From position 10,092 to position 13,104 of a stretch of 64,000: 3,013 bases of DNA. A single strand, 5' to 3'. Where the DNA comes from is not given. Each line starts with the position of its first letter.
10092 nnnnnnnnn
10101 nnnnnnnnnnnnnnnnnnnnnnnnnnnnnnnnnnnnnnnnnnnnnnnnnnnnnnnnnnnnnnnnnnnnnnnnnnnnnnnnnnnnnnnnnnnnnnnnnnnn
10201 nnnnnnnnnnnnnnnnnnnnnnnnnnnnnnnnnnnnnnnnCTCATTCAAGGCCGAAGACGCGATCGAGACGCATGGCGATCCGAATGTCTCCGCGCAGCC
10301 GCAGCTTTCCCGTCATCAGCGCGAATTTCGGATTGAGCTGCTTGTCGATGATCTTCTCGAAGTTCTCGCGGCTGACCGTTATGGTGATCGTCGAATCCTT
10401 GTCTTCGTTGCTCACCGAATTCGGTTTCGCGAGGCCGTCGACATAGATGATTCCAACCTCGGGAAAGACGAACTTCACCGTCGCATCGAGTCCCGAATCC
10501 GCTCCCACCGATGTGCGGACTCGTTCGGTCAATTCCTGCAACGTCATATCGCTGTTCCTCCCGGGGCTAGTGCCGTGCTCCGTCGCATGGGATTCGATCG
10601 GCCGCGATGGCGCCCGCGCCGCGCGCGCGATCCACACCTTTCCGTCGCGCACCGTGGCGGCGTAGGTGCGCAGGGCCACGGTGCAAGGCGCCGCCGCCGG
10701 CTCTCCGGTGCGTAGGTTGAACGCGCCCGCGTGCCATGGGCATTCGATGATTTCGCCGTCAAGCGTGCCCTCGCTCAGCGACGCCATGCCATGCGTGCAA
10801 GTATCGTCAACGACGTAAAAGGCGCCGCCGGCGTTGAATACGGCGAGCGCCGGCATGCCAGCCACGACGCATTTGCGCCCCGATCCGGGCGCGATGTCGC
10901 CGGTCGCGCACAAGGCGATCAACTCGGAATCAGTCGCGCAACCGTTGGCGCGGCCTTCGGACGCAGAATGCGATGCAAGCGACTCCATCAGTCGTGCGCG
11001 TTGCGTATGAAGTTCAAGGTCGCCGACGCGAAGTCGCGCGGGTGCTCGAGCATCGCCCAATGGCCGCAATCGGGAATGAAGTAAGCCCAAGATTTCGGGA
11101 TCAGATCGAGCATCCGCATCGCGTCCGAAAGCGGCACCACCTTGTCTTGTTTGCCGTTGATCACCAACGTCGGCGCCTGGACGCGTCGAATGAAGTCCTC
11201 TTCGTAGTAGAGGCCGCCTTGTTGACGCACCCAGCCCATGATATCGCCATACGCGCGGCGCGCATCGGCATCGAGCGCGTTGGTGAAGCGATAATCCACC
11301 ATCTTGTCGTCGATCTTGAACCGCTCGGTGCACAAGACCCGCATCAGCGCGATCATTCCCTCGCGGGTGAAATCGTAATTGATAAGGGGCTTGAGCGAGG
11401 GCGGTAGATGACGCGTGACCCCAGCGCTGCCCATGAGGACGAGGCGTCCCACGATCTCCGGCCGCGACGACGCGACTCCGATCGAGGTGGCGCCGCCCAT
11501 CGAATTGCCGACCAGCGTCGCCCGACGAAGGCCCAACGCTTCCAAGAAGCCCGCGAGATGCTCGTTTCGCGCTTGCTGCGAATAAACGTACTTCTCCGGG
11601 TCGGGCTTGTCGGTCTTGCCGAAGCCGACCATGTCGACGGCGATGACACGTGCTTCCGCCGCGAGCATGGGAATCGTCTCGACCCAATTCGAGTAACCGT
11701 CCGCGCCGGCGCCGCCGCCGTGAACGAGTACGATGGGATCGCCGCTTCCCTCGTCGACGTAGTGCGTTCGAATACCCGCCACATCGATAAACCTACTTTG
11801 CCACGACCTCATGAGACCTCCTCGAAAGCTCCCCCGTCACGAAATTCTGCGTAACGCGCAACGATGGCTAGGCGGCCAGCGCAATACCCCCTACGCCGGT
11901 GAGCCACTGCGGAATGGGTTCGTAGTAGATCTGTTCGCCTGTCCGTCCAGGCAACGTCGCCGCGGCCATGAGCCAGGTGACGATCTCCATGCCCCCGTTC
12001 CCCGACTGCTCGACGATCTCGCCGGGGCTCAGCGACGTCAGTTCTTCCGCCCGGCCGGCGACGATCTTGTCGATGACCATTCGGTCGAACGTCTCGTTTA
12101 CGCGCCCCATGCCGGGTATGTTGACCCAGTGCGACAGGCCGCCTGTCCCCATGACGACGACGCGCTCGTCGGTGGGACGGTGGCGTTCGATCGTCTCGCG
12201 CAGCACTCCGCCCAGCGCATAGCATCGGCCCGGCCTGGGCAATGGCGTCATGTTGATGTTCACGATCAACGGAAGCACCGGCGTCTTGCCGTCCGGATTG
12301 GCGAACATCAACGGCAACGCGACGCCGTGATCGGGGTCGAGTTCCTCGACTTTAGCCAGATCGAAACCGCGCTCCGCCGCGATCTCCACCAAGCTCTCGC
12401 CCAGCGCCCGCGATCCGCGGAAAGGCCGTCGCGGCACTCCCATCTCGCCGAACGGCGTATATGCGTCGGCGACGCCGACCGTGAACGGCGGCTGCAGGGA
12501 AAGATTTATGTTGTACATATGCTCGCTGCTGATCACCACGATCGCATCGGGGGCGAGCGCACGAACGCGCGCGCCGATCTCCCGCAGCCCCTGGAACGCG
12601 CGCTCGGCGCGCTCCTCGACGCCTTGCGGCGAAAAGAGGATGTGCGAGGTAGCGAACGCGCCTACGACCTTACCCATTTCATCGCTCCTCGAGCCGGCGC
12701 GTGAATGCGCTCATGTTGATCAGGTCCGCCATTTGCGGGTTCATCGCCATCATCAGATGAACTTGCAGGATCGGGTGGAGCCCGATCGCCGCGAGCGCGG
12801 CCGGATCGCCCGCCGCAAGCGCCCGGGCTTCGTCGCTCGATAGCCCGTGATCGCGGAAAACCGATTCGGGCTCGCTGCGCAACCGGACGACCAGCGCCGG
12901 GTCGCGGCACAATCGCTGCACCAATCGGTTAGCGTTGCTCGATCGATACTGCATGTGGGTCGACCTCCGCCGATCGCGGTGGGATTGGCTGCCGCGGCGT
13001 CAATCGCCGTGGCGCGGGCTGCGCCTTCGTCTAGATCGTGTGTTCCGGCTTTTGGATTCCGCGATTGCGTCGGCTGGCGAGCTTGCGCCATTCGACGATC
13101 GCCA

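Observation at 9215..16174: Carbazole-type angular dioxygenase operon (carAa-carBa-carBb-carC-carAc-SCP2-carAd) with divergent GntR regulator and meta-pathway outer-membrane channel, without downstream anthranilate or meta-pathway genes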

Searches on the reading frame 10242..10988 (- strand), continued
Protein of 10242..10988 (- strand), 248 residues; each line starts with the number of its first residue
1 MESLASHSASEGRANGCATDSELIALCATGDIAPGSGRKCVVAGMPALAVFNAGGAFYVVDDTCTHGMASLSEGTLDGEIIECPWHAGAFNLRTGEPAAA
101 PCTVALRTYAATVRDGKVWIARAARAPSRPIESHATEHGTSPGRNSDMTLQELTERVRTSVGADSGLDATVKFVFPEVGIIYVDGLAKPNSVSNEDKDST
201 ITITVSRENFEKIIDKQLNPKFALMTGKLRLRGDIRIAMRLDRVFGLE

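Call 55: predict_structure(alignment_id=A1)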
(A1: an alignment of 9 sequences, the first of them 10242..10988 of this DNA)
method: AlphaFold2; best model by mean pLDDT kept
length: 248 residues; sequences in the alignment: 9
mean_pLDDT: 61.8   pTM: 0.47
mean pLDDT of the five models: 61.8, 60.2, 59.2, 58.3, 56.5
residues with pLDDT >= 90: 56; 70-90: 40; 50-70: 69; < 50: 83
segments of 3 or more residues with pLDDT < 50: 1-20, 124-147, 164-200
pLDDT, mean of each block of 10 residues (from residue 1): 31 34 88 92 84 94 68 89 80 90 84 94 45 25 42 55 46 36 34 30 59 69 62 55 58
secondary structure, 60 per line:
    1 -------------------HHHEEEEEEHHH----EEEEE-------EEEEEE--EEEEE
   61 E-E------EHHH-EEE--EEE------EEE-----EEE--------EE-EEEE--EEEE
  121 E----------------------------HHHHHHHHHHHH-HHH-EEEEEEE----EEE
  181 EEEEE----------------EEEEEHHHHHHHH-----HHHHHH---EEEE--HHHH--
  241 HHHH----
elements in order: E23-28 E36-40 E48-53 E56-61 E75-77 E80-82 E89-91 E97-99 E111-114 E117-121 H150-161 E167-173 E178-185 E202-206 H207-214 H220-225 E229-232 H235-238 H241-244
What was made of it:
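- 10242..10988 (-): carAc-SCP2 fusion ORF (248 aa): Rieske ferredoxin (aa 24-123 = 10620-10919), variable linker (aa 124-147 = 10548-10619), SCP2 domain (aa 148-248 = 10242-10547). In the AlphaFold2 model the Rieske domain has pLDDT 84-94 and the linker is below 50 (call 55).
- On SCP2 sterol-carrier domain (PF02036) / pCAR1 ORF7: In the AlphaFold2 model from a 9-sequence alignment, pLDDT is 30-69 over the SCP2 part (call 55), too low for a fold search.
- The AlphaFold2 model of the SCP2 part is low-confidence, so no cavity could be examined (call 55).
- Tried and rejected: The AlphaFold2 model of the fusion is confident only for the Rieske domain, so no fold search was run on it (call 55).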

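Call 65: search_protein_families(library=pfam, proteins=[L079:4935-5858:+], max_evalue=0.001)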
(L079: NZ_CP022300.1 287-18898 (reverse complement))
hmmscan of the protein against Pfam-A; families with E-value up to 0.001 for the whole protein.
L079:4935-5858:+ (307 aa): 1 family
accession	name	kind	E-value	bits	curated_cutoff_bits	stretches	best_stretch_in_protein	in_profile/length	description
PF13557.12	Phenol_MetA_deg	-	1.3e-55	189.5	22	1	54-302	5-242/242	Putative MetA-pathway of phenol degradation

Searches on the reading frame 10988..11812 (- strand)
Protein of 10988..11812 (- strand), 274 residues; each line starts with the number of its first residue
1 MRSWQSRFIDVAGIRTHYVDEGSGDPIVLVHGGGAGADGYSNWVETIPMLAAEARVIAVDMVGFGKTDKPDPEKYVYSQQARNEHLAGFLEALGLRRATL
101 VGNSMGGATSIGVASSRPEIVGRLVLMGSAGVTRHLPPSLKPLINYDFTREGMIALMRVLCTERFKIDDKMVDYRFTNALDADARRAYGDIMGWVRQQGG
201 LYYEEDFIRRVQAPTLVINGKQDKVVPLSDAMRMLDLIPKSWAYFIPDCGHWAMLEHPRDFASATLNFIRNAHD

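Call 9: search_protein_families(library=pfam, proteins=[window:10988-11812:-], max_evalue=0.01)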
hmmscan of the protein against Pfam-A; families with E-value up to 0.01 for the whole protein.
window:10988-11812:- (274 aa): 3 families
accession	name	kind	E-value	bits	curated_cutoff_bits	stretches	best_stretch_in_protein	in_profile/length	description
PF00561.26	Abhydrolase_1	-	9.4e-30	104.5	25.8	1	26-258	2-245/245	alpha/beta hydrolase fold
PF12697.13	Abhydrolase_6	-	6.1e-23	83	26.3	1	27-263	1-216/217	Alpha/beta hydrolase family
PF12146.15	Hydrolase_4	-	3.1e-12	46.8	27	1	27-240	7-219/239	Serine aminopeptidase, S33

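Call 13: search_solved_structures(query=window:10988-11812:-, show_alignments=2)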
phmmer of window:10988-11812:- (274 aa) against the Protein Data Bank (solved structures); distinct sequences matched with E-value up to 0.001: 370 (the best 60 are shown).
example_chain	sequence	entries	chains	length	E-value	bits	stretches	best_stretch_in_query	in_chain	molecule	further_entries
1j1i_A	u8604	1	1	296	1.1e-96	326.6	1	2-270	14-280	meta cleavage compound hydrolase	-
4lxg_A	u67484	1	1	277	3.6e-74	252.8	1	3-269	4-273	MCP Hydrolase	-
4lxh_A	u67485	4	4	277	9.6e-74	251.4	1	3-269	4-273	MCP Hydrolase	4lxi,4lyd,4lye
1iun_A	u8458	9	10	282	1.4e-48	168.9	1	9-272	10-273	meta-Cleavage product hydrolase | 2-hydroxy-6-oxo-7-methylocta-2,4-dienoate hydrolase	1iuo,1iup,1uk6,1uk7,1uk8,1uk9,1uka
2d0d_A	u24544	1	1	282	1.9e-48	168.4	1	9-272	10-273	2-hydroxy-6-oxo-7-methylocta-2,4-dienoate hydrolase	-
7zjt_A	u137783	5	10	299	7.5e-39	137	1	9-270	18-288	4,5:9,10-diseco-3-hydroxy-5,9,17-trioxoandrosta-1(10),2-diene-4-oate hydrolase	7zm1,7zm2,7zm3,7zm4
5jz9_A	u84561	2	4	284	8.4e-39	136.8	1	9-269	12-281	4,5:9,10-diseco-3-hydroxy-5,9,17-trioxoandrosta-1(10),2-diene-4-oate hydrolase | 2-hydroxy-6-oxo-6-phenylhexa-2,4-dienoate hydrolase BphD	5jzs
2vf2_A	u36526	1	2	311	1e-38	136.5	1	9-270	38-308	2-HYDROXY-6-OXO-6-PHENYLHEXA-2,4-DIENOATE HYDROLASE BPHD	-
5jzb_A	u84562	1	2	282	1.2e-38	136.4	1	9-269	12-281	4,5:9,10-diseco-3-hydroxy-5,9,17-trioxoandrosta-1(10),2-diene-4-oate hydrolase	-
2wud_A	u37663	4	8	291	2.1e-38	135.5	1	9-270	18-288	2-HYDROXY-6-OXO-6-PHENYLHEXA-2,4-DIENOATE HYDROLASE BPHD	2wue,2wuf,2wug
2og1_A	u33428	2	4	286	1.9e-30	109.4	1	14-272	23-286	2-hydroxy-6-oxo-6-phenylhexa-2,4-dienoate hydrolase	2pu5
2rht_A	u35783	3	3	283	5.1e-30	108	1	14-272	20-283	2-hydroxy-6-oxo-6-phenylhexa-2,4-dienoate hydrolase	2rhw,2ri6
2puh_A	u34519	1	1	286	5.3e-30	107.9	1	14-272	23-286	2-hydroxy-6-oxo-6-phenylhexa-2,4-dienoate hydrolase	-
9ijk_A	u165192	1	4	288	6.6e-30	107.6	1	6-270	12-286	2-hydroxy-6-oxononadienedioate/2-hydroxy-6-oxononatrienedioate hydrolase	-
1u2e_A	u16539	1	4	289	6.7e-30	107.6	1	6-270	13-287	2-hydroxy-6-ketonona-2,4-dienedioic acid hydrolase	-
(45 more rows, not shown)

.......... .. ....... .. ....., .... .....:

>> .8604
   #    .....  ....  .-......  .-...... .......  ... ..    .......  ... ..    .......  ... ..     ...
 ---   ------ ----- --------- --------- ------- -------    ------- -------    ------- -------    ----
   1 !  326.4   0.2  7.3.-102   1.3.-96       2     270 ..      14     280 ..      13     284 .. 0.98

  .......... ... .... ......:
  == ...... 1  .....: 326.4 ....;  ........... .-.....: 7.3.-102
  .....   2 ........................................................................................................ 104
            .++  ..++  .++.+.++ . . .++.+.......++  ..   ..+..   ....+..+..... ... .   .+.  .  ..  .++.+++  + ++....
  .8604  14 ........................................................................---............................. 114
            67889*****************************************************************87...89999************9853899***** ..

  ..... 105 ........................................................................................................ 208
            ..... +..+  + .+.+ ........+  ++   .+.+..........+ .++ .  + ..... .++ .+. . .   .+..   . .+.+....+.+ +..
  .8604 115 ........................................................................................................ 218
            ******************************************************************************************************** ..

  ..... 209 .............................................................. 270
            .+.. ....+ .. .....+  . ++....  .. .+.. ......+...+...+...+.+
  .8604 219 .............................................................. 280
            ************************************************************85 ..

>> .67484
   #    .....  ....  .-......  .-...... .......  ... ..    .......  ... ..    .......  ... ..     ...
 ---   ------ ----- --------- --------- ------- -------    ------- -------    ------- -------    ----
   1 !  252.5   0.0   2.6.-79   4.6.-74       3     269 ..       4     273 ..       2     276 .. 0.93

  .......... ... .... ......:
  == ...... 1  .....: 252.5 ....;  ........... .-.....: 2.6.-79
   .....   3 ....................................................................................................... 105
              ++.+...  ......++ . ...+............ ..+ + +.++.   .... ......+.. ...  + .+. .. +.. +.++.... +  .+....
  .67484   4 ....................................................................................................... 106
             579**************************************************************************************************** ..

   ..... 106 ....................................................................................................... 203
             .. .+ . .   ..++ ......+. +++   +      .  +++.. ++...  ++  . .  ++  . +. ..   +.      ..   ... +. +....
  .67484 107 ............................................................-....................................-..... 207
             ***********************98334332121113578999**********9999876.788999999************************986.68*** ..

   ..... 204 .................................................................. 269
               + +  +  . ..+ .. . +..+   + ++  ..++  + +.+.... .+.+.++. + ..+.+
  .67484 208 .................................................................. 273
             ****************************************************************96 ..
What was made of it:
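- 10988..11812 (-): carC: meta-cleavage-product (HOADA-type) hydrolase (274 aa). The GNSMGG nucleophile motif and the CGHW histidine align (call 13).
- On CarC, meta-cleavage-product hydrolase: The GNSMGG and CGHW motifs align (call 13).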

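Call 46: search_protein_families(library=ncbifam, proteins=[window:10988-11812:-], max_evalue=0.001)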
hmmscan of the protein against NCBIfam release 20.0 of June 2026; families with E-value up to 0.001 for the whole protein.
window:10988-11812:- (274 aa): 35 families (the best 25 are shown)
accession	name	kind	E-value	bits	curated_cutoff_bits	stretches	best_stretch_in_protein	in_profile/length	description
NF045632.1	hydroxlase_HsaD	equivalog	6.3e-53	179.6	400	1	5-270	13-289/290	4,5:9,10-diseco-3-hydroxy-5,9,17-trioxoandrosta-1(10),2-diene-4-oate hydrolase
TIGR03343.1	biphenyl_bphD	equivalog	1e-37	129.9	462.15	1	13-271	19-282/282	2-hydroxy-6-oxo-6-phenylhexa-2,4-dienoate hydrolase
NF011457.0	PRK14875.1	equivalog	1.7e-31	109.6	307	1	7-270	113-370/372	acetoin dehydrogenase dihydrolipoyllysine-residue acetyltransferase subunit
NF002938.0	PRK03592.1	equivalog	4.9e-25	88.5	241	1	4-129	10-129/298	haloalkane dehalogenase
TIGR02427.1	protocat_pcaD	equivalog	2.9e-24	85.8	255.85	1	17-269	3-250/251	3-oxoadipate enol-lactonase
NF051488.1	bifunc_PcaDC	exception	2.1e-23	83.1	390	1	18-271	4-252/375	bifunctional 3-oxoadipate enol-lactonase/4-carboxymuconolactone decarboxylase PcaDC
NF050089.1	i_nPHAscl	equivalog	6.7e-21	74.6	300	2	20-132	13-120/288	intracellular short-chain-length polyhydroxyalkanoate depolymerase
NF002043.0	PRK00870.1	subfamily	2.8e-19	69.7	265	1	13-128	33-147/302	haloalkane dehalogenase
NF051487.1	bifunc_PcaCD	exception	8.5e-19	67.9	430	1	20-270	168-412/413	bifunctional 4-carboxymuconolactone decarboxylase/3-oxoadipate enol-lactonase PcaCD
TIGR03056.1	bchO_mg_che_rel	equivalog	1.7e-17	63.3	172.55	1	6-268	8-276/278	alpha/beta fold hydrolase BchO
TIGR01250.1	pro_imino_pep_2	subfamily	4.9e-17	62.4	167.65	2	7-113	5-113/288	proline iminopeptidase-family hydrolase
NF002873.0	PRK03204.1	equivalog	6e-17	61.9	466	1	4-127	14-132/286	haloalkane dehalogenase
TIGR03695.1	menH_SHCHC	equivalog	1.3e-15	57.5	208.55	1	26-129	4-104/252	2-succinyl-6-hydroxy-2,4-cyclohexadiene-1-carboxylate synthase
NF045945.1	ProImpepLactob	equivalog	4.7e-15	55.8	400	2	23-127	26-129/293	proline iminopeptidase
TIGR03611.1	RutD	equivalog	1.4e-14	54.1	238.5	1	26-127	14-111/258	pyrimidine utilization protein D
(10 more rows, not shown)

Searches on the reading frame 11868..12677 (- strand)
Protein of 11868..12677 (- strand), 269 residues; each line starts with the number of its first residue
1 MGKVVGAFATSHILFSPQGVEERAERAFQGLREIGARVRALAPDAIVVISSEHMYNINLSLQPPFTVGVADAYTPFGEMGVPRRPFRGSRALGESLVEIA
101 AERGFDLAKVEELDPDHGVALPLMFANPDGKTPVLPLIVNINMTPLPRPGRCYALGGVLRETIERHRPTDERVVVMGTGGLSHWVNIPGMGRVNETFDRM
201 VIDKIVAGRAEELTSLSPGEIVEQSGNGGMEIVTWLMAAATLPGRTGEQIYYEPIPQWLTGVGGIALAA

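Call 9: search_protein_families(library=pfam, proteins=[window:11868-12677:-], max_evalue=0.01)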
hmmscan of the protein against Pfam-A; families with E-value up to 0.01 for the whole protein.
window:11868-12677:- (269 aa): 1 family
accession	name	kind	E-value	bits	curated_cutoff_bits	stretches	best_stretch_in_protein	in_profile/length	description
PF02900.23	LigB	-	5e-47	160.7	26.3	1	13-262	11-268/269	Catalytic LigB subunit of aromatic ring-opening dioxygenase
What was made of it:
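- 11868..12677 (-): carBb: catalytic LigB-type (class III) extradiol dioxygenase subunit (269 aa). Pfam LigB, E 5e-47 (call 9).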

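Call 37: find_encoding_contigs(protein=window:11868-12677:-, flank=3000, max_places=4)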
Protein window:11868-12677:- (269 aa): 23 contigs read that carry it; 4 places shown.
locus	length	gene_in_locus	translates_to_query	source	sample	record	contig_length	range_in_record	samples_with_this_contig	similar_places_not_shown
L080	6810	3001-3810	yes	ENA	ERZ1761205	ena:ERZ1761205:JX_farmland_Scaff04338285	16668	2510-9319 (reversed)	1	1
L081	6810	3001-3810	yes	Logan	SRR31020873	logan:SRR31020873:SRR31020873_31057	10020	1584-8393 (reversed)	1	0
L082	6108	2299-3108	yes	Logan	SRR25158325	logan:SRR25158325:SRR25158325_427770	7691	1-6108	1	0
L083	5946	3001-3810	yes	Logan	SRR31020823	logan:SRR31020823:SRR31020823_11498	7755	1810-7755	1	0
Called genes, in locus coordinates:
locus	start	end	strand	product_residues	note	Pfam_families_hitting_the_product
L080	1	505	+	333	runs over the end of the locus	PF13557:Phenol_MetA_deg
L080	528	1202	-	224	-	PF00392:GntR, PF07729:FCD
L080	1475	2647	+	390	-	PF00355:Rieske, PF11723:Aromatic_hydrox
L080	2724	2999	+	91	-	-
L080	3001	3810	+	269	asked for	PF02900:LigB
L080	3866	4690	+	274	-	PF00561:Abhydrolase_1, PF12146:Hydrolase_4, PF12697:Abhydrolase_6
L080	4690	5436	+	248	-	PF00355:Rieske, PF13806:Rieske_2, PF02036:SCP2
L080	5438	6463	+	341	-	PF00111:Fer2, PF00970:FAD_binding_6 (weak), PF00175:NAD_binding_1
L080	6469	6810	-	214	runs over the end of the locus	PF03886:ABC_trans_aux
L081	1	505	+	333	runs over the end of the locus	PF13557:Phenol_MetA_deg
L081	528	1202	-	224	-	PF00392:GntR, PF07729:FCD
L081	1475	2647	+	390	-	PF00355:Rieske, PF11723:Aromatic_hydrox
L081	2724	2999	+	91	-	-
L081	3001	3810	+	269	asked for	PF02900:LigB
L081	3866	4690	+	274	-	PF00561:Abhydrolase_1, PF12146:Hydrolase_4, PF12697:Abhydrolase_6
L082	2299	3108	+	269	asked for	PF02900:LigB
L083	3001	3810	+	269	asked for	PF02900:LigB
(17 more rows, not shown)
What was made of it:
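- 11868..12677 (-): The exact protein is found on 23 soil-metagenome contigs (call 37).
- Checked: An independent gene caller, on soil-metagenome contigs that carry the identical CarBb, gives the same gene set and the same lengths (call 37).
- Intact, identical gene calls appear in several independent soil metagenomes (call 37). This genotype recurs in farmland metagenomes (call 37). The identical 248-aa ORF is called on contigs from four independent samples: ENA ERZ1761205 and Logan SRR31020873, SRR25158325 and SRR31020823 (call 37).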

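Call 46: search_protein_families(library=ncbifam, proteins=[window:11868-12677:-], max_evalue=0.001)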
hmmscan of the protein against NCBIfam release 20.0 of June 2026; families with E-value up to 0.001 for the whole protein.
window:11868-12677:- (269 aa): 11 families
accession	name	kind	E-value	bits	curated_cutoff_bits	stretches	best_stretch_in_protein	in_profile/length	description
NF009901.0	PRK13364.1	subfamily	4.8e-44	150.5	290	1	1-255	1-265/279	class III extradiol dioxygenase family protein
NF009909.0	PRK13370.1-3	subfamily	8e-34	117.3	286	2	10-191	8-185/286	3-carboxyethylcatechol 2,3-dioxygenase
NF009902.0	PRK13365.1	subfamily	5.5e-33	114.2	299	1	27-252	33-263/298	class III extradiol dioxygenase family protein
NF009903.0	PRK13366.1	subfamily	1.7e-31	109.6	317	1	25-242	31-251/284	class III extradiol dioxygenase subunit beta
NF009912.0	PRK13372.1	equivalog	8.1e-31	107.4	837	1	34-242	187-398/443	protocatechuate 4,5-dioxygenase subunit alpha/beta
NF009910.0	PRK13370.1-4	equivalog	1.5e-26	93.3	291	2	21-189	21-185/312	3-carboxyethylcatechol 2,3-dioxygenase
NF009904.0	PRK13367.1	equivalog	1.8e-26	93.1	412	1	1-248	1-257/426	gallate dioxygenase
NF009908.0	PRK13370.1-2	equivalog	1.2e-24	87.3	467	2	34-189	34-185/314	3-carboxyethylcatechol 2,3-dioxygenase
NF009907.0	PRK13370.1-1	equivalog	2.4e-24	86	549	2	35-195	35-191/314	3-carboxyethylcatechol 2,3-dioxygenase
NF009913.0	PRK13373.1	equivalog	1.1e-21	77.5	462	2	26-185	30-194/344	putative dioxygenase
TIGR02298.1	HpaD_Fe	equivalog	1.4e-09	37.8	315.95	1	24-239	31-253/284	3,4-dihydroxyphenylacetate 2,3-dioxygenase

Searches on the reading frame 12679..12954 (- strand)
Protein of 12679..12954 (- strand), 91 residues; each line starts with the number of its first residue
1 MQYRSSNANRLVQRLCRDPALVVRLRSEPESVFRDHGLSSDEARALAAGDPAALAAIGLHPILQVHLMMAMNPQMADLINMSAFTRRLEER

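Call 9: search_protein_families(library=pfam, proteins=[window:12679-12954:-], max_evalue=0.01)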
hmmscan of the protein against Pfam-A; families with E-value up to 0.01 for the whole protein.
window:12679-12954:- (91 aa): 0 families
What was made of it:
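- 12679..12954 (-): carBa: small subunit of the two-subunit extradiol dioxygenase (91 aa). No Pfam family (call 9).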

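Call 46: search_protein_families(library=ncbifam, proteins=[window:12679-12954:-], max_evalue=0.001)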
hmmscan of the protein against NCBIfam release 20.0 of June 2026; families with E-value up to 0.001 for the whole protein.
window:12679-12954:- (91 aa): 1 family
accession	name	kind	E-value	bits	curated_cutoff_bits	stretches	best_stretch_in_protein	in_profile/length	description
NF038399.1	NH_RiPP_Os17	domain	3.1e-06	27.2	40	1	8-57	3-54/63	Os1348 family NHLP clan protein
